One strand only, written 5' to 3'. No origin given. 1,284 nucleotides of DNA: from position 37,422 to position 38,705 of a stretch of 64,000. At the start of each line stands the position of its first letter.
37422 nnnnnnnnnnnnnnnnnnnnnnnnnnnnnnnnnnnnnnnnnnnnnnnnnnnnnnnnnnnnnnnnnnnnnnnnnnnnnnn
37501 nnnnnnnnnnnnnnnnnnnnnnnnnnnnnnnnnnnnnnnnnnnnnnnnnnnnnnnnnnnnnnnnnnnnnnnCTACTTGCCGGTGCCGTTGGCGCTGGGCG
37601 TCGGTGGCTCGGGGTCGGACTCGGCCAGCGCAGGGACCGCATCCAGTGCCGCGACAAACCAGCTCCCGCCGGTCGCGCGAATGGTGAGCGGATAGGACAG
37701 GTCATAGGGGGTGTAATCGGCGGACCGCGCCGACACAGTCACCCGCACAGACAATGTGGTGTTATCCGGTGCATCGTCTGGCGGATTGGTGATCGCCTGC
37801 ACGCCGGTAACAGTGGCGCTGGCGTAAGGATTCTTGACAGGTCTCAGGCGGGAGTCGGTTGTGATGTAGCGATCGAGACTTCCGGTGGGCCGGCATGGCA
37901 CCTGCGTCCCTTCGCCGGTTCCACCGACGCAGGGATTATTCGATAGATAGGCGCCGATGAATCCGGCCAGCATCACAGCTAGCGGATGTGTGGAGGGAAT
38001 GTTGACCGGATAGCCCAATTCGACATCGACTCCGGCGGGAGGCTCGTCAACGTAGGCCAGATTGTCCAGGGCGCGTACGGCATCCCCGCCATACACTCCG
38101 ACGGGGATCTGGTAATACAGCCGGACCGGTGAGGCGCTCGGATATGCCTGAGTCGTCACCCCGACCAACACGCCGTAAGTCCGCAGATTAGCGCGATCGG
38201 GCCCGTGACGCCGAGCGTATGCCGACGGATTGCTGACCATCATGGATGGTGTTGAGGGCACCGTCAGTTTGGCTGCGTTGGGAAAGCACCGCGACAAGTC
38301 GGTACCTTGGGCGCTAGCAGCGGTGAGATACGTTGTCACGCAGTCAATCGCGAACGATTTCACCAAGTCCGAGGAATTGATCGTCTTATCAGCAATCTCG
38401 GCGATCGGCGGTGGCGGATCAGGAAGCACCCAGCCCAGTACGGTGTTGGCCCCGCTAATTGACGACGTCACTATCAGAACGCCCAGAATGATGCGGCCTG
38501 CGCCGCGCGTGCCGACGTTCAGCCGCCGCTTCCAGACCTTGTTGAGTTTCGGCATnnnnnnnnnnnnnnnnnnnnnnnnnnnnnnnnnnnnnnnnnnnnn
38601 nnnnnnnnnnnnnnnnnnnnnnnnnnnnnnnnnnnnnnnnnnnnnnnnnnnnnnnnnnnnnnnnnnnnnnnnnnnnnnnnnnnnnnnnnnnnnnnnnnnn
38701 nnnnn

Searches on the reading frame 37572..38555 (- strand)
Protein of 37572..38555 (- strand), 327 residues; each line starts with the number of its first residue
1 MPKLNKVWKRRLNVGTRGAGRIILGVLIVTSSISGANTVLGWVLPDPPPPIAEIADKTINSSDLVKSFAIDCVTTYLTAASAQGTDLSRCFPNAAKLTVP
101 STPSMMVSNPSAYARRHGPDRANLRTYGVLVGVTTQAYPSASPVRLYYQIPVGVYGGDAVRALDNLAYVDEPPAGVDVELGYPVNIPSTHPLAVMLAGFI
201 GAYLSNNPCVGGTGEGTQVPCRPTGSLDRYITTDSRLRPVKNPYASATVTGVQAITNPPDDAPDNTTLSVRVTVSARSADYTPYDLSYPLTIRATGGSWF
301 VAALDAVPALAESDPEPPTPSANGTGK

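Call 36: search_protein_families(library=pfam, proteins=[window:37572-38555:-])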
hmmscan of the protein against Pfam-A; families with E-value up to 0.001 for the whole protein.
window:37572-38555:- (327 aa): 1 family
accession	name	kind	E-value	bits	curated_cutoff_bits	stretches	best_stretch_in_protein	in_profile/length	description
PF12642.13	TpcC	-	0.00038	20.8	27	0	227-301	161-230/231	Conjugative transposon protein TcpC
